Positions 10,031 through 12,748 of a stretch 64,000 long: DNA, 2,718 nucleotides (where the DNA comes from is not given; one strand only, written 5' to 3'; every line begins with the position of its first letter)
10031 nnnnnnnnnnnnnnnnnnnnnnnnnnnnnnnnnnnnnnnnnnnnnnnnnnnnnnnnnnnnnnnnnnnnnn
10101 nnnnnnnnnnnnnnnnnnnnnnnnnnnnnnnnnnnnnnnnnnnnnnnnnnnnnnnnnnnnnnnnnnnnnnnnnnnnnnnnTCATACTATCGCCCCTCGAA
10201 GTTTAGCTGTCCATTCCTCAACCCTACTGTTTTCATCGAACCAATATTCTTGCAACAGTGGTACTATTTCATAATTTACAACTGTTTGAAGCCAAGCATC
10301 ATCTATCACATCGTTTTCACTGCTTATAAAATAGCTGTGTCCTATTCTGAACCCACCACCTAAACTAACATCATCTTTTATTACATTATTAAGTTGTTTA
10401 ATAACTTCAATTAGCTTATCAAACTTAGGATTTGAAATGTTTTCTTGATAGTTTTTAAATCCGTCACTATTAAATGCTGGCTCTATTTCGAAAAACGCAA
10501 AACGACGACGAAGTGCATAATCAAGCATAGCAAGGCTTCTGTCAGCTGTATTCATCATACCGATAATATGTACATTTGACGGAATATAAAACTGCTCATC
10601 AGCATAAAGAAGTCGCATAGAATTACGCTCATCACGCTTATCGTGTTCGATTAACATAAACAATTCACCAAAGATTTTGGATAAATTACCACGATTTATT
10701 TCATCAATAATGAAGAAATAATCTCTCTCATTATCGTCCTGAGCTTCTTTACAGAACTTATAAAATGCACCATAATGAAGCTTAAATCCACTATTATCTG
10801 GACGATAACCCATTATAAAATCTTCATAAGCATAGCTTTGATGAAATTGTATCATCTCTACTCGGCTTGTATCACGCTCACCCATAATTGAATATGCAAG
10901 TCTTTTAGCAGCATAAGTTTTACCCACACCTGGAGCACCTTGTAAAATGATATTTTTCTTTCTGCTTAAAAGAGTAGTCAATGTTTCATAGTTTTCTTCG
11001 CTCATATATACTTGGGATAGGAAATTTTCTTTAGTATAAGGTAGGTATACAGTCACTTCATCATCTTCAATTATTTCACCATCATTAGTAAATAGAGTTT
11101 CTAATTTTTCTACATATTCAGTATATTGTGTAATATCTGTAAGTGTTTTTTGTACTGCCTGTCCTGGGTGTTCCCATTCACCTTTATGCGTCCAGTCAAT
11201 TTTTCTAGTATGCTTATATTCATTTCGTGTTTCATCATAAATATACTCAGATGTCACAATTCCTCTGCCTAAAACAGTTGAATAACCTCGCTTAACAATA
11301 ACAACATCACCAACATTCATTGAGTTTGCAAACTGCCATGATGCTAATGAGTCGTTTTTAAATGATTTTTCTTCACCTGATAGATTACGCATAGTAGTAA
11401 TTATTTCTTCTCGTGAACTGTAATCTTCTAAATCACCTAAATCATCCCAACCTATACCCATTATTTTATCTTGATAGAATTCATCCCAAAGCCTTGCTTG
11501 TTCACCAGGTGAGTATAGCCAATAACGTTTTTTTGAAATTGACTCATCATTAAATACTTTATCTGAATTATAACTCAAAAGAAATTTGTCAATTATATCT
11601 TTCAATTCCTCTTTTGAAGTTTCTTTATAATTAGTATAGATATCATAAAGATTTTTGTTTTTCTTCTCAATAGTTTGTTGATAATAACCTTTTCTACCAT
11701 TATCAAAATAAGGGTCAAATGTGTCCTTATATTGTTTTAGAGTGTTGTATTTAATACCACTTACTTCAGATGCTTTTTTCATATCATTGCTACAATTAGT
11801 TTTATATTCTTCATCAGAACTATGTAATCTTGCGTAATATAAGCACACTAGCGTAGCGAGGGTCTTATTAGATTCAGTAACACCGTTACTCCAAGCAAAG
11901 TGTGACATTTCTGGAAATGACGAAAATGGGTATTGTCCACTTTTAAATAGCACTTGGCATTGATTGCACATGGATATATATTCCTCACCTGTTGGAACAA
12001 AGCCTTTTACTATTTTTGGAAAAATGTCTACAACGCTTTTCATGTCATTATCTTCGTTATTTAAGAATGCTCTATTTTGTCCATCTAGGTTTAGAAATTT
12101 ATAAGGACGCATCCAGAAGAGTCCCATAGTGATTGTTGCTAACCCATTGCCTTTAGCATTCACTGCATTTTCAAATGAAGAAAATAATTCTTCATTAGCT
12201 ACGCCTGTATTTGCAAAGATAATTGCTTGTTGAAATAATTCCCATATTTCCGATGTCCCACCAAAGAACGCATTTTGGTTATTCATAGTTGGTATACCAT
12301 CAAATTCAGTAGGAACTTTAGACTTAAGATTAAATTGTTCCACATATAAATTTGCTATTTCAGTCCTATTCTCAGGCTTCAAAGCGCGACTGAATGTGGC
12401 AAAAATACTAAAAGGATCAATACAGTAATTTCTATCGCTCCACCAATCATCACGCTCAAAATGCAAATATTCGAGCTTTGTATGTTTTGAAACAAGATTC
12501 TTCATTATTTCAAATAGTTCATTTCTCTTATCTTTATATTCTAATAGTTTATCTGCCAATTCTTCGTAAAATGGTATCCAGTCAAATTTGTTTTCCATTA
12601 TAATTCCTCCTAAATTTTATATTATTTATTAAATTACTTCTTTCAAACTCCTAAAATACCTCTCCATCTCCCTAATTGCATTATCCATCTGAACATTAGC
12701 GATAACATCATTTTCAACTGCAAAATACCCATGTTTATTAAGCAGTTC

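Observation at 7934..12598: McrB-McrC translationally coupled to a Shedu-type nuclease: candidate three-gene defence operon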

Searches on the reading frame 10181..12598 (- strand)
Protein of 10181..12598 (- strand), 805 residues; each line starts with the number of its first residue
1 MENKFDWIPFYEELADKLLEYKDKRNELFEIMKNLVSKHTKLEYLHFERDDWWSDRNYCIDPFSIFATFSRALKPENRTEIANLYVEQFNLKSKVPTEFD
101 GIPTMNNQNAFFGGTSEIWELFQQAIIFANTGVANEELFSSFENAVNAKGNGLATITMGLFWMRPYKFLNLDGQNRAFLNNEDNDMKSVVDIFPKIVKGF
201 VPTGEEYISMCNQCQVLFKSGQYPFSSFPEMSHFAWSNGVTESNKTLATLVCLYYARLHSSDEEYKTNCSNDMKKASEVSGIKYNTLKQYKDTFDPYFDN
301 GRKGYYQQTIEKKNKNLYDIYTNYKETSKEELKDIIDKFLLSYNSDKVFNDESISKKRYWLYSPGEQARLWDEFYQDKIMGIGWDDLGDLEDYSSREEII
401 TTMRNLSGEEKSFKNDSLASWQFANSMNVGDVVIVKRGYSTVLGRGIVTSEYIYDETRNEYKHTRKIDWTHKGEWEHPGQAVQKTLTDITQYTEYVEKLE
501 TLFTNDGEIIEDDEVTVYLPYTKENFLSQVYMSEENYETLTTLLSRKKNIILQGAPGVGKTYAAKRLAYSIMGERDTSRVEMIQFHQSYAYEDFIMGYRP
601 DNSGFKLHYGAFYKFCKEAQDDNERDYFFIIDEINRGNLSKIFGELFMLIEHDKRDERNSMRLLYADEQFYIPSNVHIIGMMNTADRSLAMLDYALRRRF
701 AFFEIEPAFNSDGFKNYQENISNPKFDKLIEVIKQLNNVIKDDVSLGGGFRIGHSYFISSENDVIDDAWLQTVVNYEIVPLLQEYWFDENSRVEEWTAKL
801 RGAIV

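Call 3: search_protein_families(library=pfam, proteins=[window:10181-12598:-], max_evalue=0.1)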
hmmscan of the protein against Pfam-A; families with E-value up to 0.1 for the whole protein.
window:10181-12598:- (805 aa): 14 families
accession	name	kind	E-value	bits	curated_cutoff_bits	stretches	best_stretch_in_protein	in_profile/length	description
PF07728.20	AAA_5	-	8.1e-26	91.1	22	1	549-700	1-139/139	AAA domain (dynein-related subfamily)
PF20720.3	nSTAND3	-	1.4e-06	28.6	27.2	1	531-575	1-45/155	Novel STAND NTPase 3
PF00004.35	AAA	-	0.00014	22.8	21.2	1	550-701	1-124/131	ATPase family associated with various cellular activities (AAA)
PF00910.28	RNA_helicase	-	0.00092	20.1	21.5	0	550-579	1-30/105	RNA helicase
PF01695.23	IstB_IS21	-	0.0016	18.5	24.1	1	541-572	84-117/238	IstB-like ATP binding protein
PF13401.12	AAA_22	-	0.012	16.4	27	1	546-591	4-33/130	AAA domain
PF01078.27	Mg_chelatase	-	0.012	15.5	20.3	1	533-581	8-56/207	Magnesium chelatase, subunit ChlI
PF13191.12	AAA_16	-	0.015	16.2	32.6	1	529-572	1-49/167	AAA ATPase domain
PF13479.12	AAA_24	-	0.018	15.3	27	1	547-634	2-73/195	AAA domain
PF13173.12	AAA_14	-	0.022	15.2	27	1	547-636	2-73/129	AAA domain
PF05729.18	NACHT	-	0.023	15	26.7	1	550-575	3-28/167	NACHT domain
PF13238.12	AAA_18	-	0.025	15.5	29.4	1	550-622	1-54/128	AAA domain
PF12775.13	AAA_7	-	0.028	14.4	25.8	1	540-585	26-72/181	P-loop containing dynein motor region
PF13481.12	AAA_25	-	0.097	12.7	27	0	543-573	29-59/195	AAA domain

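Call 4: search_protein_families(library=padloc, proteins=[window:10181-12598:-], max_evalue=0.1)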
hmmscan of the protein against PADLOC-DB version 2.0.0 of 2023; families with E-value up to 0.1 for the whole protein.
window:10181-12598:- (805 aa): 11 families
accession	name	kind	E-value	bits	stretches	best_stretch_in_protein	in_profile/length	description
PDLC03547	REase_II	-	3.5e-19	66.8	1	532-723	250-461/585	Type II restriction enzyme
PDLC04815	PDC-S02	-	3.4e-16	57.5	1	359-471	3-118/346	-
PDLC04819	PDC-S02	-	4e-16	57.2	1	358-472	4-122/334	-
PDLC03448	REase_II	-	4.3e-16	56.2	2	379-601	284-500/857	Type II restriction enzyme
PDLC04806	PDC-S02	-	2.1e-09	35.1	1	372-486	16-138/324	-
PDLC04140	mad8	-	3.3e-06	24.9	1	544-594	24-70/314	mads_8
PDLC03920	MkoA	-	9.3e-05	18.9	1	523-580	609-664/1112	-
PDLC02196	IetA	-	0.00077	17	1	501-571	75-146/374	-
PDLC04232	IetA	-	0.018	12.5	1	544-572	113-141/330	-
PDLC00915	TRIP13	-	0.044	11.2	1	550-584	66-100/302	TRIP13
PDLC00914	TRIP13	-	0.058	10.8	0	535-582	59-105/302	TRIP13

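Call 5: search_protein_families(library=ncbifam, proteins=[window:10181-12598:-], max_evalue=0.1)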
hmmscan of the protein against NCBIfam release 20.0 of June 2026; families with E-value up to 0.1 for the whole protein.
window:10181-12598:- (805 aa): 12 families
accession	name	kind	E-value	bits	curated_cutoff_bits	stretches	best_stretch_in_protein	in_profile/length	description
NF008457.0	PRK11331.1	equivalog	3.3e-95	319.5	637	1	508-802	149-457/459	5-methylcytosine-specific restriction enzyme subunit McrB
NF038214.1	IS21_help_AAA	equivalog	0.0006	19.6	200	1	538-573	79-116/232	IS21-like element helper ATPase IstB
NF009067.0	PRK12402.1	equivalog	0.0012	17.9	317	1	522-576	13-66/340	replication factor C small subunit 2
NF042959.1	IteA_antiphage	equivalog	0.0014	17.8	510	1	504-570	81-148/367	anti-phage ATPase IteA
TIGR02782.1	TrbB_P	equivalog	0.01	15.1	304.55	1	521-583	110-172/303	P-type conjugative transfer ATPase TrbB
NF001679.0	PRK00440.1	equivalog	0.016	14.3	303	1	526-575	16-67/322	replication factor C small subunit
TIGR03499.1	FlhF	equivalog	0.024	14.6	174.15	1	542-583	193-234/286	flagellar biosynthesis GTPase FlhF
NF006616.1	PRK09183.1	subfamily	0.033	13.4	300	1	542-571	95-124/253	IS21-like element helper ATPase IstB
NF003745.1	PRK05342.1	equivalog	0.079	11.8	359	0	523-569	87-131/418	ATP-dependent Clp protease ATP-binding subunit ClpX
TIGR02928.1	TIGR02928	subfamily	0.082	11.7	181.3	0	546-578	39-71/366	orc1/cdc6 family replication initiation protein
NF010469.0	PRK13894.1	subfamily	0.092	12.1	508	0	521-583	123-185/320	conjugal transfer ATPase TrbB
TIGR00764.1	lon_rel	equivalog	0.092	11.3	516.6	0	524-568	14-58/608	ATP-dependent protease LonB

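Call 40: search_solved_structures(query=window:10181-12598:-, max_evalue=0.01)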
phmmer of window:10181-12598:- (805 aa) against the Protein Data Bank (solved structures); distinct sequences matched with E-value up to 0.01: 12.
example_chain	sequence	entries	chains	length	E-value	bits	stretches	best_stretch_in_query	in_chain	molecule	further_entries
7vsr_A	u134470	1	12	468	2.8e-93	316.9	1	490-802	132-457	5-methylcytosine-specific restriction enzyme B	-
6ut6_A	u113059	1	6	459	2.9e-93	316.8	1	490-802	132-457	5-methylcytosine-specific restriction enzyme B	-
6hz4_A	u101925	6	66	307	6.8e-93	315.6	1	521-802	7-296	5-methylcytosine-specific restriction enzyme B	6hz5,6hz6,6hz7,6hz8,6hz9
6ut3_A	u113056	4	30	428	9.2e-43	149.8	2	626-797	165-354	GTPase subunit of restriction endonuclease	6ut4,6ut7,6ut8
6ut5_A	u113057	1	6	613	3.3e-42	148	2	626-797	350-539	GTPase subunit of restriction endonuclease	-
6em9_A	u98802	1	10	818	0.0024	19.4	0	550-598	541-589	ATP-dependent Clp protease ATP-binding subunit ClpC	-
6em8_A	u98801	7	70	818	0.0027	19.3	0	550-598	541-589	ATP-dependent Clp protease ATP-binding subunit ClpC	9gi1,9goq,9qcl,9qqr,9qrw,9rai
3j3t_A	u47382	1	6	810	0.0028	19.2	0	550-605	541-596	Negative regulator of genetic competence ClpC/MecB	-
3j3s_A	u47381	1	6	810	0.0042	18.6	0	522-573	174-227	Negative regulator of genetic competence ClpC/MecB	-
3j3r_A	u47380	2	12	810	0.0043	18.6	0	522-573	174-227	Negative regulator of genetic competence ClpC/MecB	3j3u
7abr_A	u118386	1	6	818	0.0044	18.6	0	550-601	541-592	Negative regulator of genetic competence ClpC/MecB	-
9if4_A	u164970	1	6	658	0.007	17.9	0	526-573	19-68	ATP-dependent Clp protease ATP-binding subunit ClpC1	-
